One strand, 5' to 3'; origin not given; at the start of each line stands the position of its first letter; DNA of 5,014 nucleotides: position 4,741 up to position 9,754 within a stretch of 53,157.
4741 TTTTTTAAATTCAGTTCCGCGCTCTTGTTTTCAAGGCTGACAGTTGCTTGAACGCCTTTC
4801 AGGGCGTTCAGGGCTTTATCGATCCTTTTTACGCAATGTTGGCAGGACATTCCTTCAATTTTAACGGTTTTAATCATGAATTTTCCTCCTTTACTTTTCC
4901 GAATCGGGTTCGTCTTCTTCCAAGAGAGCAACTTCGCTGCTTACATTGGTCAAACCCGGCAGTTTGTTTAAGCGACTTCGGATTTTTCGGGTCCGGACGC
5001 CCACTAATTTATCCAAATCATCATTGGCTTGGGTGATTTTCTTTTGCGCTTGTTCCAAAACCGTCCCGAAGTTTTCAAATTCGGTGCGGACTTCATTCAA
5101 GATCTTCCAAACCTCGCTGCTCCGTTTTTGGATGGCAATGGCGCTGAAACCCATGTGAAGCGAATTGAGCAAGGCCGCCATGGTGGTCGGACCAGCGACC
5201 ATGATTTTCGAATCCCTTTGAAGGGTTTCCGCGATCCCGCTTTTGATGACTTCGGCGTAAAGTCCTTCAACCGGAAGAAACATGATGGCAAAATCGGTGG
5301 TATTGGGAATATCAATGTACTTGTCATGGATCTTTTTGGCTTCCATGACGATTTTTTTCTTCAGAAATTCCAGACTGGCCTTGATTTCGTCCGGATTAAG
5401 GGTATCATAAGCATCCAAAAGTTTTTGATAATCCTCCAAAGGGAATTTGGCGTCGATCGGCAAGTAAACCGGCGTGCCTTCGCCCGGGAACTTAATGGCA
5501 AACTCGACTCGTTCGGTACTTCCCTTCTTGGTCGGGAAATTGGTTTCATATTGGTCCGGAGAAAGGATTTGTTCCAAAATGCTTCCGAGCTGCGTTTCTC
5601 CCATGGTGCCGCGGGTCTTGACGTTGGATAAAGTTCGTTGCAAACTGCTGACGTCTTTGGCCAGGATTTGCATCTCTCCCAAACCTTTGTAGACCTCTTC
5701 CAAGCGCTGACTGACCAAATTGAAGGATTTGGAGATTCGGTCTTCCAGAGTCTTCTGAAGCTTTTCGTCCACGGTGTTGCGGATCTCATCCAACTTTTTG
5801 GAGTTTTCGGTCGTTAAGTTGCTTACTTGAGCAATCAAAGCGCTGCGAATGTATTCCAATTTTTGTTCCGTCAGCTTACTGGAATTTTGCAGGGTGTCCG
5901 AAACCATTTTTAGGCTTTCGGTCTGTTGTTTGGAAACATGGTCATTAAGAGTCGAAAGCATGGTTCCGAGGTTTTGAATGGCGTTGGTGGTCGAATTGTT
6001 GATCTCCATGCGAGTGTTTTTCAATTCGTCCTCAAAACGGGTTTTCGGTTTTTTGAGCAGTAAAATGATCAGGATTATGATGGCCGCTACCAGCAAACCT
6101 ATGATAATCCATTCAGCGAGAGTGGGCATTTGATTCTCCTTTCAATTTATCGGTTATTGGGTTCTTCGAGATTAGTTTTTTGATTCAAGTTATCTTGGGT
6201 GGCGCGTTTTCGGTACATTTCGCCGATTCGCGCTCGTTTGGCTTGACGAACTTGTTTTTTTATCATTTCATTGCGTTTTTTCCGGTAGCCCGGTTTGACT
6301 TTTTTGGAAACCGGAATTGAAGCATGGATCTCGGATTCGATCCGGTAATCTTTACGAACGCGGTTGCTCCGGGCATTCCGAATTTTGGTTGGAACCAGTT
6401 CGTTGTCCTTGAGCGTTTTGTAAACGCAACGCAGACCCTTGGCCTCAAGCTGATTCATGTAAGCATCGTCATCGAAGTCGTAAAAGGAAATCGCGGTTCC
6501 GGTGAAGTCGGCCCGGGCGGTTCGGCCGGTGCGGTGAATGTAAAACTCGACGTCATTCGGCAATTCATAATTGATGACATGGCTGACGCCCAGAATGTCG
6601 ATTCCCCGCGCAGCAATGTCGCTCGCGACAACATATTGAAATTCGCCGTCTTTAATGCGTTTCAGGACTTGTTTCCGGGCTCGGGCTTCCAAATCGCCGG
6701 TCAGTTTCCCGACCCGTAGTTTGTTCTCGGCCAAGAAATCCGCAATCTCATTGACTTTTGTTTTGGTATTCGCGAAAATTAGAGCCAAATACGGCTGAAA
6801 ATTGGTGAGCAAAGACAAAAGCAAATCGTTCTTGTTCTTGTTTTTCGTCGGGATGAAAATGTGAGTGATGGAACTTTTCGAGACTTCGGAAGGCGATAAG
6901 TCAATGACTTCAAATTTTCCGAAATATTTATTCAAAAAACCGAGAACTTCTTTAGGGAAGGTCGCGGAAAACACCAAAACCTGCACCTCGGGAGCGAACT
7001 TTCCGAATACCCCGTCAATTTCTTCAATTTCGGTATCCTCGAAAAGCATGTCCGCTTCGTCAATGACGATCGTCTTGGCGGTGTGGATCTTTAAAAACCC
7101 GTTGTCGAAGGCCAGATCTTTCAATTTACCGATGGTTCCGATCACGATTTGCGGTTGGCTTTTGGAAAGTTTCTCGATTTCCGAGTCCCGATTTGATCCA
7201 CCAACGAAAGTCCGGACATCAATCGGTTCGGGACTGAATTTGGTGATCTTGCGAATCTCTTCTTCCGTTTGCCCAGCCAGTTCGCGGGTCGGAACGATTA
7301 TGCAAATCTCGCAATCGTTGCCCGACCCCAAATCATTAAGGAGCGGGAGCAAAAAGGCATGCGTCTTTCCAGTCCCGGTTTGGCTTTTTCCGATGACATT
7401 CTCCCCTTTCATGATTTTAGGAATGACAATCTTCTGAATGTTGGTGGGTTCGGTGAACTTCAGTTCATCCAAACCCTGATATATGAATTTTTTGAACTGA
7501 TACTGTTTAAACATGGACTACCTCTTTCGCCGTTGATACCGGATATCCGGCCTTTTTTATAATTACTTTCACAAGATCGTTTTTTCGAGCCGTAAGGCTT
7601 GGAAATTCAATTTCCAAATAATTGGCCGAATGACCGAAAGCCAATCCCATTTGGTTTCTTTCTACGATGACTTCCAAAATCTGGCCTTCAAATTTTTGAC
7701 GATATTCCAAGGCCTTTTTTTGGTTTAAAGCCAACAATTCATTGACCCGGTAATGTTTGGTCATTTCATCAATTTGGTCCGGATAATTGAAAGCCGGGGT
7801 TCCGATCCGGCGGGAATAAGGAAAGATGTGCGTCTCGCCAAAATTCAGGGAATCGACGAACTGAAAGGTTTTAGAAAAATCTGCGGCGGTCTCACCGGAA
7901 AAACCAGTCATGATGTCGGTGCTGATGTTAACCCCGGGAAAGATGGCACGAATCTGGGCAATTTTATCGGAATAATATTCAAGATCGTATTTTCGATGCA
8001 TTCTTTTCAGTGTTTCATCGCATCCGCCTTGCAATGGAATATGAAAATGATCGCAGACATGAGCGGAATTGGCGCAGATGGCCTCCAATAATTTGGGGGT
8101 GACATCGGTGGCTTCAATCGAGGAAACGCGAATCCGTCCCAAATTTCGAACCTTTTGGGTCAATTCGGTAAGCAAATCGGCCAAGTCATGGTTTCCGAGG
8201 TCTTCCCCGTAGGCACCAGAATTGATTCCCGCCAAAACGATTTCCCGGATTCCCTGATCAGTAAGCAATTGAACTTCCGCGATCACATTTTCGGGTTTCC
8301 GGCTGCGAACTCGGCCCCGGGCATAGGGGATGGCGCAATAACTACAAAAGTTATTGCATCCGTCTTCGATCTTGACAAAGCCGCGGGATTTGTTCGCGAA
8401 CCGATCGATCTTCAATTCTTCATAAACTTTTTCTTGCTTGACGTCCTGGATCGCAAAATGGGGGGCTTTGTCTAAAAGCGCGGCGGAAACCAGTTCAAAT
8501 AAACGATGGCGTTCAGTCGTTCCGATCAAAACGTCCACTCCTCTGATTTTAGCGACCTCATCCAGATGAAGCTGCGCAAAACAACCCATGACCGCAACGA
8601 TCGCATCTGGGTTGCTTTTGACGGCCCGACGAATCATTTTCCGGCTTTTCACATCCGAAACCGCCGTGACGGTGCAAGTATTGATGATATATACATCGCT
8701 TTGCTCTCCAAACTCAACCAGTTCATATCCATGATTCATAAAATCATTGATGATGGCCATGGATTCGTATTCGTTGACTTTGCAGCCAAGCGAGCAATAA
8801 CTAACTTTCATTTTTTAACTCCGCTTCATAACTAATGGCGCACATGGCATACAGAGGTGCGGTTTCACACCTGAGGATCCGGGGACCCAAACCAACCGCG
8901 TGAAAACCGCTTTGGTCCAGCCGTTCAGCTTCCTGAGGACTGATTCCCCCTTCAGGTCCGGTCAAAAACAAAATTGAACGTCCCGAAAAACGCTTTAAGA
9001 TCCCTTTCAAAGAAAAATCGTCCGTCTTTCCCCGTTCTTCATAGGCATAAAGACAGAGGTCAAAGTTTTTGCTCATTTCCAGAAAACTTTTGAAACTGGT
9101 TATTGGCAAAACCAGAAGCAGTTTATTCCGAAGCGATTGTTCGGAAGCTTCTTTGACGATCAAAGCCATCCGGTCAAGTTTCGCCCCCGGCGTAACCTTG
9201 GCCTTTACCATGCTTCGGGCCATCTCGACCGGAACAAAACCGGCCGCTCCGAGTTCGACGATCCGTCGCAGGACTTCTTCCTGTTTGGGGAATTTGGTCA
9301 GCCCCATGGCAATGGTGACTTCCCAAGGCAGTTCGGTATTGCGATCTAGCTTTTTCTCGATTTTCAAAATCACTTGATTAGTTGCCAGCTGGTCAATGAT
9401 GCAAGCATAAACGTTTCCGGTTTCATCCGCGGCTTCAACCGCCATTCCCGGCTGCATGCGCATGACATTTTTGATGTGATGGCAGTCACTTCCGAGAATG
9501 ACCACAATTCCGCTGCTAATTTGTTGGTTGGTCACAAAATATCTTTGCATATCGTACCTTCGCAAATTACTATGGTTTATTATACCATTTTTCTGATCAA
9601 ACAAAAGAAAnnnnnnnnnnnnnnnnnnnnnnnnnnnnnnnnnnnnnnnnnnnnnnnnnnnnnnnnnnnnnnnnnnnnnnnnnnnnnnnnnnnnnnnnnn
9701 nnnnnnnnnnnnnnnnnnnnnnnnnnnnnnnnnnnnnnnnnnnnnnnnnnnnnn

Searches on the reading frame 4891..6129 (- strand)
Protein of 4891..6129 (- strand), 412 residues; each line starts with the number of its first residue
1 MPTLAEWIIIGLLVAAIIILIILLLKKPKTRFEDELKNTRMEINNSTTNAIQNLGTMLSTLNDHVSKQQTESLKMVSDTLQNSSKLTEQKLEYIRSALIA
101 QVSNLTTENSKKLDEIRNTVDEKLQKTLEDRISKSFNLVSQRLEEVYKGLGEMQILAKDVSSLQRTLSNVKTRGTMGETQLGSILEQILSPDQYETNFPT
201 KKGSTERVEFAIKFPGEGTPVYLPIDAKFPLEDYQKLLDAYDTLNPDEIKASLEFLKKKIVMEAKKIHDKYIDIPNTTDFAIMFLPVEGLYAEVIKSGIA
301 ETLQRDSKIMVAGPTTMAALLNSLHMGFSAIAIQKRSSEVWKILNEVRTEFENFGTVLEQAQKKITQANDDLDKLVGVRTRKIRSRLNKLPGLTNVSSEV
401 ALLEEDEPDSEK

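Call 61: search_protein_families(library=pfam, proteins=[window:4891-6129:-], max_evalue=0.00001)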
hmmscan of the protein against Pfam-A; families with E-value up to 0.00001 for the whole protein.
window:4891-6129:- (412 aa): 1 family
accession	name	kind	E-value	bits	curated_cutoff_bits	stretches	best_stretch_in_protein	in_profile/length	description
PF02646.22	RmuC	-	2.9e-72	243.7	26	1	111-393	1-284/291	RmuC family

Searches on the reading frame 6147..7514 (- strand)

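Call 61: search_protein_families(library=pfam, proteins=[window:6147-7514:-], max_evalue=0.00001)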
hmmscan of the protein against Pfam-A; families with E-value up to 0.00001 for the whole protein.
window:6147-7514:- (455 aa): 3 families
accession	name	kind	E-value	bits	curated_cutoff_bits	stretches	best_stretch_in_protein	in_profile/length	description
PF00270.35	DEAD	-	2.7e-38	131.8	26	1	24-190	1-164/167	DEAD/DEAH box helicase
PF00271.37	Helicase_C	-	2.5e-26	92.5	23.5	1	228-335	2-109/110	Helicase conserved C-terminal domain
PF04851.21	ResIII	-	3e-10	40.7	22.5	1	28-187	9-163/164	Type III restriction enzyme, res subunit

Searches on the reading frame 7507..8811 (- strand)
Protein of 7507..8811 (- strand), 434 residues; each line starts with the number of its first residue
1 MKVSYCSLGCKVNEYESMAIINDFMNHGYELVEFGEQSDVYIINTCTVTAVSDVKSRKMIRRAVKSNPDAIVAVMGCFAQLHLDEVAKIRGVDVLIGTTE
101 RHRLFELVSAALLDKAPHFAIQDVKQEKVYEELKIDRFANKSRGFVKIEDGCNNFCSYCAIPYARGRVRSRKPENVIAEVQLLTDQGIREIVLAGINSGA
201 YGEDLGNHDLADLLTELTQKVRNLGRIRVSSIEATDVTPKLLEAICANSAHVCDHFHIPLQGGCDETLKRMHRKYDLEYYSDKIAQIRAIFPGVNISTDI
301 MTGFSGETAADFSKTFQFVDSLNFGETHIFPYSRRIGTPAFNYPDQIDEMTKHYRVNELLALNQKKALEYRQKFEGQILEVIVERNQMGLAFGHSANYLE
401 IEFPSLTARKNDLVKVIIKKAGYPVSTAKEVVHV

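Call 61: search_protein_families(library=pfam, proteins=[window:7507-8811:-], max_evalue=0.00001)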
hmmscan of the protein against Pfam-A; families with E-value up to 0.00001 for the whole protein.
window:7507-8811:- (434 aa): 2 families
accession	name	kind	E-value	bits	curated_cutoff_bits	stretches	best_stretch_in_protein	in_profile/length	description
PF00919.26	UPF0004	-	1e-23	83.6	27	1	2-97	1-98/98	Uncharacterized protein family UPF0004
PF04055.27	Radical_SAM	-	2.5e-23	83.5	29.5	1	150-319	5-166/166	Radical SAM superfamily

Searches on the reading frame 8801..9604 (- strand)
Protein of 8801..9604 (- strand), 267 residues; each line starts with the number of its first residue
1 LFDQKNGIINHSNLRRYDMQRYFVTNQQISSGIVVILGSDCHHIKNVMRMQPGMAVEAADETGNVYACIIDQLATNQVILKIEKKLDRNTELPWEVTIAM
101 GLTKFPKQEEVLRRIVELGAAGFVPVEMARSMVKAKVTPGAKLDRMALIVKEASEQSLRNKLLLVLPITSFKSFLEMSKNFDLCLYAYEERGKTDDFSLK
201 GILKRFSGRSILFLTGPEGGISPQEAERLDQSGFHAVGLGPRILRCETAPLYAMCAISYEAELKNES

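Call 61: search_protein_families(library=pfam, proteins=[window:8801-9604:-], max_evalue=0.00001)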
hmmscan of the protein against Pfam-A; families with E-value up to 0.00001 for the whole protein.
window:8801-9604:- (267 aa): 2 families
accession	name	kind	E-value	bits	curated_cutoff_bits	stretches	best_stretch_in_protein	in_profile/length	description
PF04452.19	Methyltrans_RNA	-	1.5e-41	142.2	23.9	1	91-257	2-164/165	RNA methyltransferase domain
PF20260.4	PUA_4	-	3.6e-07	30.6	23.9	1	39-83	4-48/48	RNA methyltransferase PUA domain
